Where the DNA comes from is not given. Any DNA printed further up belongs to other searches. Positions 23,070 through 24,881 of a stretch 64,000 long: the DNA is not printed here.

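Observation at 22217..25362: GT9 + eukaryote-type GT22-like (HKEERF) GT-C transferase + PAP2 phosphatase: candidate lipid A dephosphorylation/mannosylation module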

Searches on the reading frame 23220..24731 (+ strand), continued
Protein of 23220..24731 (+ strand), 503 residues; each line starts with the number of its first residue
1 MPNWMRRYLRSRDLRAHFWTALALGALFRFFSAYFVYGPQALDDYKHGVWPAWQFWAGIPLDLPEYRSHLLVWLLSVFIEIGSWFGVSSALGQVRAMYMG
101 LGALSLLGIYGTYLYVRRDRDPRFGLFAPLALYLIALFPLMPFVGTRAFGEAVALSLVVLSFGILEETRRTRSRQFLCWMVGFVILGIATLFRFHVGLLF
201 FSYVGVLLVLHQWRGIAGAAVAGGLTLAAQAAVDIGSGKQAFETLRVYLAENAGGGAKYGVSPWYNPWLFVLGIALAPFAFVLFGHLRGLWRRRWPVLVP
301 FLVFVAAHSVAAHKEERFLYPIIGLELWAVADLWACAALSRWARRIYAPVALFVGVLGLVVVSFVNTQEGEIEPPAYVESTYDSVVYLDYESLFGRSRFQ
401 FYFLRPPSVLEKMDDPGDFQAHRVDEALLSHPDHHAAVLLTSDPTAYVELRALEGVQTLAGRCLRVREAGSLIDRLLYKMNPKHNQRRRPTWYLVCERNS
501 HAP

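Call 50: find_encoding_contigs(protein=P0140, flank=6000, max_places=1)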
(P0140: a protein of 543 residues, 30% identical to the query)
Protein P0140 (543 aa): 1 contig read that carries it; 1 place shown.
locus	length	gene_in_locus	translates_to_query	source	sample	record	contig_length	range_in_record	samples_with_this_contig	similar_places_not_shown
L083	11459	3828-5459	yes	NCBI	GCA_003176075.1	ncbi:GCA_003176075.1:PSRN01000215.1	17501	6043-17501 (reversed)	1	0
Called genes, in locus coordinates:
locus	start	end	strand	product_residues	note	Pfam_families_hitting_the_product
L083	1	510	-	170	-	?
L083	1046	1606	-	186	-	-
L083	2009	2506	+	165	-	-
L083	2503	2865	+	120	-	-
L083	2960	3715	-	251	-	PF00849:PseudoU_synth_2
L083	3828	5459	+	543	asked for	PF03901:Glyco_transf_22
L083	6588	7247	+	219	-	-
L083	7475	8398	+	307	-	PF06564:CBP_BcsQ, PF13614:AAA_31, PF01656:CbiA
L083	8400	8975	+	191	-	-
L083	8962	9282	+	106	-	PF01722:BolA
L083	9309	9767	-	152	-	-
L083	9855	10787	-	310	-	PF01551:Peptidase_M23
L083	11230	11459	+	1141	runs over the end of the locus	-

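Call 51: find_encoding_contigs(protein=P0142, flank=6000, max_places=1)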
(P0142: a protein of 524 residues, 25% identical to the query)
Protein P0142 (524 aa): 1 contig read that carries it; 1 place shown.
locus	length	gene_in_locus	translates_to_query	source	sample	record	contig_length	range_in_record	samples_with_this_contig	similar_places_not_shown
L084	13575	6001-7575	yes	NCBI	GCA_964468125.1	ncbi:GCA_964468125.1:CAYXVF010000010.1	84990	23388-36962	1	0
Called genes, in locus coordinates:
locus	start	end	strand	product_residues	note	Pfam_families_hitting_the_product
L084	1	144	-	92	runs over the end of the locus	PF01590:GAF (weak)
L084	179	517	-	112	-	PF12823:DUF3817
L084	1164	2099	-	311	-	PF13424:TPR_12 (faint), PF13371:TPR_9 (faint), PF07719:TPR_2 (faint)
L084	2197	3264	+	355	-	PF01207:Dus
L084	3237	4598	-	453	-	PF01979:Amidohydro_1, PF07969:Amidohydro_3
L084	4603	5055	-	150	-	-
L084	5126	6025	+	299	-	-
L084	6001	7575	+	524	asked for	PF03901:Glyco_transf_22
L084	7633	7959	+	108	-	-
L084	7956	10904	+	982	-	-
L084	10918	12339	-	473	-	PF01926:MMR_HSR1, PF11981:DUF3482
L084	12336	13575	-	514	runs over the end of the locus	PF11067:DUF2868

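Call 52: find_encoding_contigs(protein=P0116, flank=6000, max_places=1)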
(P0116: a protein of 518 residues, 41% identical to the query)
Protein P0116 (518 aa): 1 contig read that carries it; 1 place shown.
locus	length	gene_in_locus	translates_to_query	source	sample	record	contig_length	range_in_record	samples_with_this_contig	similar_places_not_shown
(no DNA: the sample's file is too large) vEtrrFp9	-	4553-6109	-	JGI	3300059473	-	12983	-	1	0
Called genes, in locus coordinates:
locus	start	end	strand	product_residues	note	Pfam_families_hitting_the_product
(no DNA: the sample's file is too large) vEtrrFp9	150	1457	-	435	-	-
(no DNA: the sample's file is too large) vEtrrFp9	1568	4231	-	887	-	PF08448:PAS_4, PF00989:PAS, PF08447:PAS_3, PF08448:PAS_4, PF13426:PAS_9, PF08447:PAS_3, PF00989:PAS, PF08447:PAS_3, +9 more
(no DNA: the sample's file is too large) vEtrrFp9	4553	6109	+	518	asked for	PF03901:Glyco_transf_22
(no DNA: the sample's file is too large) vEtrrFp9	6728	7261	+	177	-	-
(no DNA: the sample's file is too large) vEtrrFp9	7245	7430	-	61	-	-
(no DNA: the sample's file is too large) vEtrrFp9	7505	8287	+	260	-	-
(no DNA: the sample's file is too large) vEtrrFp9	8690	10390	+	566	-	PF05345:He_PIG, PF22842:Pel9A-like_beta_helix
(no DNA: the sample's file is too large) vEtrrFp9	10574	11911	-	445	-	PF02073:Peptidase_M29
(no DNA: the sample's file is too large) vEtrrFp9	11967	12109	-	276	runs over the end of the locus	PF13403:Hint_2, PF14890:Intein_splicing (faint)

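Call 53: search_protein_families(library=ncbifam, proteins=[L079:3605-4258:+, L079:4281-5942:+, L079:7488-8183:-, L079:734-1399:-, L015:7608-8831:-], max_evalue=0.01)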
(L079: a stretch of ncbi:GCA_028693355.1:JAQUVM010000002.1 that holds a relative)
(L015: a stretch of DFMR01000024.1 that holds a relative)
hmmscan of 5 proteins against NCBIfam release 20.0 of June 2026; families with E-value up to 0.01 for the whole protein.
L079:3605-4258:+ (217 aa): 10 families
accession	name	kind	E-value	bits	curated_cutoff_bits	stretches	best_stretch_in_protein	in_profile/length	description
NF052360.1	HolPasePseu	equivalog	4e-53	180.3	280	1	1-215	1-217/218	histidinol-phosphatase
NF052359.1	HolPaseNeis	equivalog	3.8e-46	157.5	400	1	1-216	1-221/221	histidinol-phosphatase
TIGR01490.1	HAD-SF-IB-hyp1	subfamily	4e-34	118.6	98.3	1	3-200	1-201/202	HAD-IB family hydrolase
TIGR01488.1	HAD-SF-IB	subfamily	9.4e-21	74.5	45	1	3-188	1-176/177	HAD-IB family phosphatase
TIGR01491.1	HAD-SF-IB-PSPlk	hypoth_equivalog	5.7e-06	26.2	151.9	1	1-207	4-200/201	phosphoserine phosphatase-like hydrolase, archaeal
TIGR00338.1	serB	equivalog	8.6e-05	22.2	144.15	1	2-194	15-192/219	phosphoserine phosphatase SerB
NF006088.0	PRK08238.1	equivalog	0.00022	20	351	1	82-207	70-177/482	UbiA family prenyltransferase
TIGR01486.1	HAD-SF-IIB-MPGP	subfamily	0.00033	20.1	164.75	1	177-206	202-232/257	mannosyl-3-phosphoglycerate phosphatase family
TIGR01545.1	YfhB_g-proteo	equivalog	0.0051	16.6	259.25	0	105-193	114-198/210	phosphatidylglycerophosphatase C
TIGR02461.1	osmo_MPG_phos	equivalog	0.0053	16.9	244.35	0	152-196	183-227/227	mannosyl-3-phosphoglycerate phosphatase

L079:4281-5942:+ (553 aa): 1 family
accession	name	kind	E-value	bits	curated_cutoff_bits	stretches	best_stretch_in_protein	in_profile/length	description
NF009784.2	PRK13279.1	equivalog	5.1e-15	55.1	567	1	16-396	9-378/539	lipid IV(A) 4-amino-4-deoxy-L-arabinosyltransferase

L079:7488-8183:- (231 aa): 2 families
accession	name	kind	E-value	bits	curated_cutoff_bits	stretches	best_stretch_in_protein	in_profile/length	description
TIGR00096.1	TIGR00096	equivalog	6.6e-28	97.9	167.9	1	4-228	2-218/275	16S rRNA (cytidine(1402)-2'-O)-methyltransferase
NF011570.0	PRK14994.1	equivalog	1.5e-21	76.9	502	1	2-189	12-189/287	16S rRNA (cytidine(1402)-2'-O)-methyltransferase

L079:734-1399:- (221 aa): 2 families
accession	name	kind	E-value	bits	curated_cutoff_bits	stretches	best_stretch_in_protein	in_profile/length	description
TIGR01533.1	lipo_e_P4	equivalog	2.2e-14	53.3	216.05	1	13-219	54-241/273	5'-nucleotidase, lipoprotein e(P4) family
TIGR01675.1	plant-AP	equivalog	6.8e-05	22.3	264.3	1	23-144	56-172/229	plant acid phosphatase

L015:7608-8831:- (407 aa): 4 families
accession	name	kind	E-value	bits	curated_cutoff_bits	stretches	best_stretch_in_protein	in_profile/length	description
NF045633.1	LipidAPhtaseLpxF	equivalog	2.5e-24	86.4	400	1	40-232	24-214/217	lipid A 4'-phosphatase LpxF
NF028538.0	PAP2_lipid_A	equivalog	7.8e-13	48.5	275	1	23-230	10-227/234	PAP2 family lipid A phosphatase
NF028536.0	PAP2_near_MCR1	equivalog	3.3e-05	23.7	475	1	108-234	110-233/237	PAP2 family protein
NF007975.0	PRK10699.1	equivalog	0.0015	17.9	261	0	158-237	156-233/254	phosphatidylglycerophosphatase B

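Call 69: search_protein_representatives(alignment_id=A2)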
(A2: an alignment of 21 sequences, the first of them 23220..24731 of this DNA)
Query: 21 sequences, 496 profile positions. Proteins with E-value up to 0.001 (for the whole library): 4050; up to 1e-10: 1952; up to 1e-30: 286. The best 150 are listed.
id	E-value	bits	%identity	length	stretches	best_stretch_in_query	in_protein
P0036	4.6e-215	731.3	-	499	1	1-495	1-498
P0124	2.1e-198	676.4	-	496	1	5-495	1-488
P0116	1.6e-196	670.2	-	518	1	5-494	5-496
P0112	2.4e-183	626.7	-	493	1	16-494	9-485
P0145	1.4e-181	620.9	-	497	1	13-494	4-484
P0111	3.5e-176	603.1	-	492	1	6-491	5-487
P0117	2.9e-171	586.9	-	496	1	8-491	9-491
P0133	1.8e-170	584.3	-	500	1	4-492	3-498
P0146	1.1e-169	581.7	-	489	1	9-491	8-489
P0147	1.4e-166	571.4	-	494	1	9-492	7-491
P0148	1.1e-161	555.3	-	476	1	20-492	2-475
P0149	7.0e-161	552.6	-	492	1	5-493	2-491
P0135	9.1e-161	552.3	-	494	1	11-491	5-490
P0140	2.3e-160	550.9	-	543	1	15-491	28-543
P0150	3.8e-159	546.9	-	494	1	2-491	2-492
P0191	2.5e-72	260.6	-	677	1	12-491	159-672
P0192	8.2e-70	252.2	-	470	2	19-378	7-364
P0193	1.3e-68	248.3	-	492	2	21-374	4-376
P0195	2.9e-66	240.5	-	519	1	17-491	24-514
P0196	2.6e-65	237.4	-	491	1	22-491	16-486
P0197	5.3e-65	236.4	-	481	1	18-490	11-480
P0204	2.8e-61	224.1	-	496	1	19-493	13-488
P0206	4.6e-61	223.4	-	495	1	16-493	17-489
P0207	4.7e-61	223.4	-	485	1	16-490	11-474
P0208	7.9e-60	219.3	-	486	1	19-491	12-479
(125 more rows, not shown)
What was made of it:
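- Checked: An exhaustive profile search finds 286 clusters (at 50% identity) at E<=1e-30 (call 69).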

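Call 70: list_cluster_members(proteins=[P0191, P0195, P0196, P0197, P0204, P0206, P0207, P0208, P0192, P0193])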
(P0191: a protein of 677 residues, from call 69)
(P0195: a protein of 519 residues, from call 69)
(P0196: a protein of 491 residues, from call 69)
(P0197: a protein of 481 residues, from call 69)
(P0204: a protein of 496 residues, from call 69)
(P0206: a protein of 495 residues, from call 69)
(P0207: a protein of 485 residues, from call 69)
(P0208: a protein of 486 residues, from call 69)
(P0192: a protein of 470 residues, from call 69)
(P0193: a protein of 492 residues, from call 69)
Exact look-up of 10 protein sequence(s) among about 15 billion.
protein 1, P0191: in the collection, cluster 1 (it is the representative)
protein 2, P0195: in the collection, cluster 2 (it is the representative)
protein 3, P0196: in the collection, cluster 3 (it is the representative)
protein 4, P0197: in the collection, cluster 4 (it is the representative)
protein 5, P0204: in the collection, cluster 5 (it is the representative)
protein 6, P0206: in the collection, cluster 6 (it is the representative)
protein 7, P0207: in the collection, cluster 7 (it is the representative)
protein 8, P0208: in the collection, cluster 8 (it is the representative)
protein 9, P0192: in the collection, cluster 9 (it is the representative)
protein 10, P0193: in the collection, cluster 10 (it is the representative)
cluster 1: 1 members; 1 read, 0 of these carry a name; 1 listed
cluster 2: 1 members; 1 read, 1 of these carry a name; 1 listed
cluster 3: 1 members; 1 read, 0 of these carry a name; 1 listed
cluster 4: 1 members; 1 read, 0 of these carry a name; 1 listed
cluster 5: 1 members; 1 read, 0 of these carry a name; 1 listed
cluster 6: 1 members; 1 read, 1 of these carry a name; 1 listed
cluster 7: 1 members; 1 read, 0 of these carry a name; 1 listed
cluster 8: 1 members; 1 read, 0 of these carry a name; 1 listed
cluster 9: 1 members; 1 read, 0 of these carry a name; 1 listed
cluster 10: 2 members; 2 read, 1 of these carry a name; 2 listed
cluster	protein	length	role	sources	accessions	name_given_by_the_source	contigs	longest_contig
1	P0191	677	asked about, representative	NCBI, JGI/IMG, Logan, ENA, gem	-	-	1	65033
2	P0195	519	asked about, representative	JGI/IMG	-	hypothetical protein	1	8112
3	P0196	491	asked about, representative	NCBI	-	-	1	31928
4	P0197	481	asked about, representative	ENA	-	-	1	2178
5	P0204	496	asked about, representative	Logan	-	-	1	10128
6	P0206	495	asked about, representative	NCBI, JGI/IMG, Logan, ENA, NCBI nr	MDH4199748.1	MAG: hypothetical protein OEV66_05130 [Spirochaetia bacterium] | hypothetical protein [Spirochaetia bacterium]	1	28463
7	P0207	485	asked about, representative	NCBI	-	-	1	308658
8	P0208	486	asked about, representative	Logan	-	-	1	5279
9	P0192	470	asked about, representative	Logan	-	-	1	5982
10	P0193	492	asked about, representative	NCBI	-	-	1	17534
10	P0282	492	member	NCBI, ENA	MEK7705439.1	MAG: hypothetical protein AAB426_10805 [Myxococcota bacterium]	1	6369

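Call 73: search_protein_families(library=pfam, alignment_id=A2, max_evalue=0.01)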
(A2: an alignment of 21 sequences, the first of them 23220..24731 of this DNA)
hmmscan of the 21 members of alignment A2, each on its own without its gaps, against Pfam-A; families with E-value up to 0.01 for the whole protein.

A. member 1, window:23220-24731:+ (503 aa): 1 family
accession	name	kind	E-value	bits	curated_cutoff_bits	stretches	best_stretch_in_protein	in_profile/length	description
PF03901.23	Glyco_transf_22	-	1.1e-12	48.4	23.8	1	67-364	53-361/414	Alg9-like mannosyltransferase family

B. families by the number of members that match (of 21 scanned): 2 families
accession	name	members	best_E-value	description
PF03901.23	Glyco_transf_22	21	3.6e-23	Alg9-like mannosyltransferase family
PF13231.12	PMT_2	6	0.00024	Dolichyl-phosphate-mannose-protein mannosyltransferase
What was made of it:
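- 23220..24731 (+): GT22-like (ALG9/ALG12/PIG-B type) GT-C_A polyprenyl-phosphate-sugar transferase, 503 aa. 21 of 21 family members hit PF03901 (call 73).
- On GT22 / Pfam PF03901 (ALG9-like mannosyltransferases): 21 of 21 diverse family members match, best 3.6e-23 (call 73).
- On ArnT / GT83 (PMT_2): Only 6 of 21 relatives hit it, weakly, best 2.4e-4 (call 73).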

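Call 74: find_encoding_contigs(protein=P0112, flank=5000, max_places=1)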
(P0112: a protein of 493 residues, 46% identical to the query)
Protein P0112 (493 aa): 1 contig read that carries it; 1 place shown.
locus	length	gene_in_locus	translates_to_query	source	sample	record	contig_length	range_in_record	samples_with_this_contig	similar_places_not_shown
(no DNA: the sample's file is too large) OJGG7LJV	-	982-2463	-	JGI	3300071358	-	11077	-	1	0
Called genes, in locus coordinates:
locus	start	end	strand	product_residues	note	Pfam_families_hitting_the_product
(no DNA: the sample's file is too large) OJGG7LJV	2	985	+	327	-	PF01075:Glyco_transf_9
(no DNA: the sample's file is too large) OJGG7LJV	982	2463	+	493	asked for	PF03901:Glyco_transf_22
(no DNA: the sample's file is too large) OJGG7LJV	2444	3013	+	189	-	PF14378:PAP2_3 (faint), PF01569:PAP2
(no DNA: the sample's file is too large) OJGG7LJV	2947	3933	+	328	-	PF01400:Astacin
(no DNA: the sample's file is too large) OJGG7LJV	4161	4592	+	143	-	PF01844:HNH, PF13395:HNH_4 (weak), PF14279:HNH_5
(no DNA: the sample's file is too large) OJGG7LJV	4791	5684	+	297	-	-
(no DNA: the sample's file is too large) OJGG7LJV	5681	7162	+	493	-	-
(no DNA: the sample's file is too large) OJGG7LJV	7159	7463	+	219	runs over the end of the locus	-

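Call 75: find_encoding_contigs(protein=P0133, flank=5000, max_places=1)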
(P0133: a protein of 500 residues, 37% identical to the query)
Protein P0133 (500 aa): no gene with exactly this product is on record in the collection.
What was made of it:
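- Tried and rejected: P0133 was not on record (call 75).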

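Call 76: find_encoding_contigs(protein=P0128, flank=5000, max_places=1)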
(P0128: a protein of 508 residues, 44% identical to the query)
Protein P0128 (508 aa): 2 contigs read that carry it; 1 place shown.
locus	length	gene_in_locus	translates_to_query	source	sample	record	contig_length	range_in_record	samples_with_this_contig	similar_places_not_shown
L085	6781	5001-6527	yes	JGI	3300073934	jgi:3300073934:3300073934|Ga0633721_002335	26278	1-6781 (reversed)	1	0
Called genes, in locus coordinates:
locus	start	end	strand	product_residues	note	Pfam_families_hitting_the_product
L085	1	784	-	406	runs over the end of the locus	PF00171:Aldedh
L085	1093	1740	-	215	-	PF05175:MTS (faint)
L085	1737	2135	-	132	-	PF01230:HIT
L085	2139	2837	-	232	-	PF07238:PilZ (weak)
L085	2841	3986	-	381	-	PF00285:Citrate_synt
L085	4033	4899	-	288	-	PF07228:SpoIIE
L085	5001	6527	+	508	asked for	PF03901:Glyco_transf_22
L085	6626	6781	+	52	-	?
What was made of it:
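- Tried and rejected: Uninformative (calls 50-52, 76).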
